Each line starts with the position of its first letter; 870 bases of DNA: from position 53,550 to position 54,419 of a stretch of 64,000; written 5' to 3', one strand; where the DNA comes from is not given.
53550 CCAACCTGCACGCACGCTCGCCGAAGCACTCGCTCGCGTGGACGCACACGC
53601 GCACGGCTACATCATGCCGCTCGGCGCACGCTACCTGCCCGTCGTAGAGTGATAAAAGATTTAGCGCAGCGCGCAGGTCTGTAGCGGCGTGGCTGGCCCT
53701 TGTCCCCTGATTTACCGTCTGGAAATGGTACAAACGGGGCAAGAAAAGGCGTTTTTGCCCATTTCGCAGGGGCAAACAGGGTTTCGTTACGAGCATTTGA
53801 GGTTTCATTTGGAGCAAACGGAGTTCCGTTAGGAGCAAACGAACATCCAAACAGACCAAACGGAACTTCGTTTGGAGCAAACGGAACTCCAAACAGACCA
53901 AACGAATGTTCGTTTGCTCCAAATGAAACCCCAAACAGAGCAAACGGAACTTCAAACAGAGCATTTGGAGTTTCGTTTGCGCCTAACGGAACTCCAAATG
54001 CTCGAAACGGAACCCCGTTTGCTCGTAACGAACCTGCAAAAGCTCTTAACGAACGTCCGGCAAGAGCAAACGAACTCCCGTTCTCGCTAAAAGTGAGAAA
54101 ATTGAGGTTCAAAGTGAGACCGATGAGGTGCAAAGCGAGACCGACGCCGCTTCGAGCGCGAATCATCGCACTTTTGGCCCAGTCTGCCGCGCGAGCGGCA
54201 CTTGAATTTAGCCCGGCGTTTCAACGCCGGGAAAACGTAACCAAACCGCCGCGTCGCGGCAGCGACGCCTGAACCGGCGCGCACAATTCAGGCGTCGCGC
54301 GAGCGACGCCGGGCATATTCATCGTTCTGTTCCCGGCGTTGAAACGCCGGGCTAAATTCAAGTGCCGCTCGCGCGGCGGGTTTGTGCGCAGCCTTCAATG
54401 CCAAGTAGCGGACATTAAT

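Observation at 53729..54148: About 420-bp array of 20 phase-locked 21-bp repeats built from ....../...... dyads in a non-coding gap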

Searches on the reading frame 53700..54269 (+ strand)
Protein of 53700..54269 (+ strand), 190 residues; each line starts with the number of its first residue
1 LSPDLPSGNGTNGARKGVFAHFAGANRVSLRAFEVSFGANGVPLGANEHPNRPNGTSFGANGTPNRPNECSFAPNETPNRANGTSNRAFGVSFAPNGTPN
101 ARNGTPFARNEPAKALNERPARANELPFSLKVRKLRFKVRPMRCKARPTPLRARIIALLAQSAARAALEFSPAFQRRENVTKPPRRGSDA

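Call 13: find_homologous_proteins(query=window:53700-54269:+, max_evalue=0.01)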
Query window:53700-54269:+ (190 aa): 4 proteins with E <= 0.01 among 325 candidates.
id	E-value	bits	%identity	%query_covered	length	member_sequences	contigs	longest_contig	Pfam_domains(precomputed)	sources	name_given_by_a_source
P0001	8.1e-25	106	48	72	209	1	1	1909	-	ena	-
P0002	1.4e-23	102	61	61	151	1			-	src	-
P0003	1.2e-20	92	48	70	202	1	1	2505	-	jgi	-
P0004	3.1e-15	75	56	49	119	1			-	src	-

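Call 16: find_encoding_contigs(protein=P0001, flank=10000)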
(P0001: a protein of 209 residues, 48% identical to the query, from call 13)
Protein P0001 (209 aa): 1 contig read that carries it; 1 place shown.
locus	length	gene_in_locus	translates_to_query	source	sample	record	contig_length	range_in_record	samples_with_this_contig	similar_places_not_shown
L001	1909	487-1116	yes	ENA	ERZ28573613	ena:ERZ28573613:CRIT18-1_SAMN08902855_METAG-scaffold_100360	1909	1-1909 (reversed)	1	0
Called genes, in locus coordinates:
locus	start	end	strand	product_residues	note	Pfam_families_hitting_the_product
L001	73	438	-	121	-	-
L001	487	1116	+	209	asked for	-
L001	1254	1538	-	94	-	-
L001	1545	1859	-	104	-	PF13560:HTH_31 (weak), PF01381:HTH_3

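Call 17: find_encoding_contigs(protein=P0003, flank=10000)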
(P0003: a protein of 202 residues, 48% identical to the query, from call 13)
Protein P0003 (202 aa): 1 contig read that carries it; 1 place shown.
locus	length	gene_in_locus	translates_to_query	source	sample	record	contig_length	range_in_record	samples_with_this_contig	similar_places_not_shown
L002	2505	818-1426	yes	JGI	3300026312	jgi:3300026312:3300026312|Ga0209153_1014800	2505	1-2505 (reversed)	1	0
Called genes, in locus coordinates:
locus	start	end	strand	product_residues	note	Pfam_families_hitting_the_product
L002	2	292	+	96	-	PF05685:Uma2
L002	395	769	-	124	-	-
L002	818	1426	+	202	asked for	-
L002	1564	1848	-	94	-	-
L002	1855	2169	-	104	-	PF13560:HTH_31 (weak), PF01381:HTH_3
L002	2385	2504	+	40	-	?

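Call 27: find_related_loci(query=A1, collection=metagenome_contigs, flank=10000)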
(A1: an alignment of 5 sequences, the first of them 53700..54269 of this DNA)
Query A1 (190 aa) in metagenome_contigs; peptide patterns used: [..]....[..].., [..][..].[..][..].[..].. (x = any residue, [..] = any of these).
214 stretches matched a pattern; 9 encode a relative of the query (tblastn E <= 1e-3); 9 distinct loci.
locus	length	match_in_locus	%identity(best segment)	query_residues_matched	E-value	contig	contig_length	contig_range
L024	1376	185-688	48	2-189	4e-37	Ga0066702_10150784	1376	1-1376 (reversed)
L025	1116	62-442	65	1-120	4e-37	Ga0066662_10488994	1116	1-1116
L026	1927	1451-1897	50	5-189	7e-36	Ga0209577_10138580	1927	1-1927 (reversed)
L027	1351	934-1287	55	8-136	3e-28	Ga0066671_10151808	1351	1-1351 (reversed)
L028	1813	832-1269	51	10-120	2e-26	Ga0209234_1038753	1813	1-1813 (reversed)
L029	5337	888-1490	53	10-132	5e-26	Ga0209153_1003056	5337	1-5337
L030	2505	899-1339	48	8-140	5e-26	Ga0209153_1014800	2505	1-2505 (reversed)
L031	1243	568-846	66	21-120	3e-25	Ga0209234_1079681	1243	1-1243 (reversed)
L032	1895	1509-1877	55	5-130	3e-13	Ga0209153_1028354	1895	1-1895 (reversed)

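Call 34: search_protein_families(library=pfam, proteins=[window:53700-54269:+, L002:398-769:-, L029:460-885:+], max_evalue=0.01)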
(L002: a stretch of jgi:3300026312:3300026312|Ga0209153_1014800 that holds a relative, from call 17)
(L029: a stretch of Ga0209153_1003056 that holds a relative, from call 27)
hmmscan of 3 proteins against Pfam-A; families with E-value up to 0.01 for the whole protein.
window:53700-54269:+ (190 aa): 0 families

L002:398-769:- (124 aa): 0 families

L029:460-885:+ (142 aa): 1 family
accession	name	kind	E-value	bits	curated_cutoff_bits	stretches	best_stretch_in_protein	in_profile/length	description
PF04134.17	DCC1-like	-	1.8e-19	71.5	27.8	1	15-124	2-112/113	DCC1-like thiol-disulfide oxidoreductase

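Call 46: search_protein_families(library=phrogs, proteins=[L002:398-769:-, L027:410-772:+], max_evalue=0.01)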
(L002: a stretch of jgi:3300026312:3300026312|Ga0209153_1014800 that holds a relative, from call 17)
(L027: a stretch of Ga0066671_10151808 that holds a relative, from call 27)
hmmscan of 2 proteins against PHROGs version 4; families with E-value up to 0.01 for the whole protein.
L002:398-769:- (124 aa): 0 families

L027:410-772:+ (121 aa): 6 families
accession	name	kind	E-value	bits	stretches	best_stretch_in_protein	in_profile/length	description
phrog_731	-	unknown function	1.9e-17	64.4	1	4-119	3-118/227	-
phrog_5982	-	unknown function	8.5e-16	58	1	3-118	869-985/1030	-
phrog_20458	-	unknown function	2.1e-14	53.7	1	2-118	697-817/829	-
phrog_18358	-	unknown function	1e-05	24.7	1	3-85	672-752/904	-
phrog_37855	-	unknown function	3.6e-05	23.9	1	6-117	9-127/278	-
phrog_8810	-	unknown function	0.001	19.7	1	28-117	32-119/245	-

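Call 47: search_protein_families(library=ncbifam, proteins=[L002:398-769:-, L027:410-772:+], max_evalue=0.01)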
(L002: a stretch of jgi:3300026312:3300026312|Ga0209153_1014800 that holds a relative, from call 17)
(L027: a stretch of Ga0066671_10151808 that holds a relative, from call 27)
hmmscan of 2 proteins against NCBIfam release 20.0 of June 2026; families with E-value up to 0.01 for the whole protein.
L002:398-769:- (124 aa): 0 families

L027:410-772:+ (121 aa): 98 families (the best 25 are shown)
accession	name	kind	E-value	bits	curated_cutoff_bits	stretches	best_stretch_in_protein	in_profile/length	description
NF041733.1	resp_reg_CseB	equivalog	4.6e-17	62.1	350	1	4-119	2-116/228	two-component system response regulator CseB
TIGR02154.1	PhoB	equivalog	4.4e-14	52.3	296.2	1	1-119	1-121/226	phosphate regulon transcriptional regulator PhoB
NF046022.1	RespRegCpdRBruc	equivalog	2.1e-13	50.3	180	1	4-116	3-115/120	cell cycle two-component system response regulator CpdR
NF040534.1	resp_reg_YycF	equivalog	2.1e-13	50.1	340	1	4-91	2-85/231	response regulator YycF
NF041866.1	EpsW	equivalog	9.1e-13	47.9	200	1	3-105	6-112/131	exopolysaccharide biosynthesis response regulator EpsW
NF041734.1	resp_reg_RppA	equivalog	4.2e-12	45.9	250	1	4-119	2-119/229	two-component system response regulator RppA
NF008302.0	PRK11091.1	equivalog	5.7e-12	44.6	838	1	2-118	525-643/779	aerobic respiration two-component sensor histidine kinase ArcB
NF040689.1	MtrAB_MtrA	equivalog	7e-12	45.2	300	1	5-116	1-111/219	MtrAB system response regulator MtrA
TIGR02956.1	TMAO_torS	equivalog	9e-12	43.9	676.5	1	3-116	702-818/967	TMAO reductase system sensor histidine kinase/response regulator TorS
NF000402.1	vanR-B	exception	1e-11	44.7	480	1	1-87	1-83/219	vancomycin resistance response regulator transcription factor VanR-B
NF007135.0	PRK09581.1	equivalog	1.2e-11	44.1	474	1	1-120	1-122/457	PleD family two-component system response regulator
NF008296.0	PRK11083.1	equivalog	1.8e-11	43.9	273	1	4-87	5-84/228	two-component system response regulator CreB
NF033120.0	vanR_FM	exception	3.6e-11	43.1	460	1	3-88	4-85/231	vancomycin resistance response regulator transcription factor, VanR-F/VanR-M family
NF007820.0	PRK10529.1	equivalog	7.7e-11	41.8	325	1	4-112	3-110/225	two-component system response regulator KdpE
NF053854.1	RespRegPhoBBctds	equivalog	1.1e-10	41.3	270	1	5-116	1-113/225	two-component system response regulator PhoB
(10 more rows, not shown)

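Call 48: search_protein_families(library=padloc, proteins=[L002:398-769:-, L027:410-772:+], max_evalue=0.01)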
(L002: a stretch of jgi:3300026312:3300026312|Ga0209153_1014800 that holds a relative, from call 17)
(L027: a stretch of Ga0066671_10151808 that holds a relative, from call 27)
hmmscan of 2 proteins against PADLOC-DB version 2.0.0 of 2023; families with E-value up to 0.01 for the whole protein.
L002:398-769:- (124 aa): 0 families

L027:410-772:+ (121 aa): 1 family
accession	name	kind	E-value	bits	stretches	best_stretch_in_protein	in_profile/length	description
PDLC04055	PD-T4-6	-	2e-06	24.9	1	3-79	366-441/496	-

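Call 89: search_protein_families(library=pfam, proteins=[L002:398-769:-], max_evalue=1)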
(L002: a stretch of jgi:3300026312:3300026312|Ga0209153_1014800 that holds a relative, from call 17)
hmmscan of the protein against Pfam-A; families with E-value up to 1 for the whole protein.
L002:398-769:- (124 aa): 2 families
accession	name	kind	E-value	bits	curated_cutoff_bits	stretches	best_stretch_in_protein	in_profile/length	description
PF10779.14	XhlA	-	0.072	13.7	34.7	1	39-75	2-38/67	Haemolysin XhlA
PF25301.1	CUT_C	-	0.073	13.3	30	1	49-87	51-89/125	Cuticlin C-terminal domain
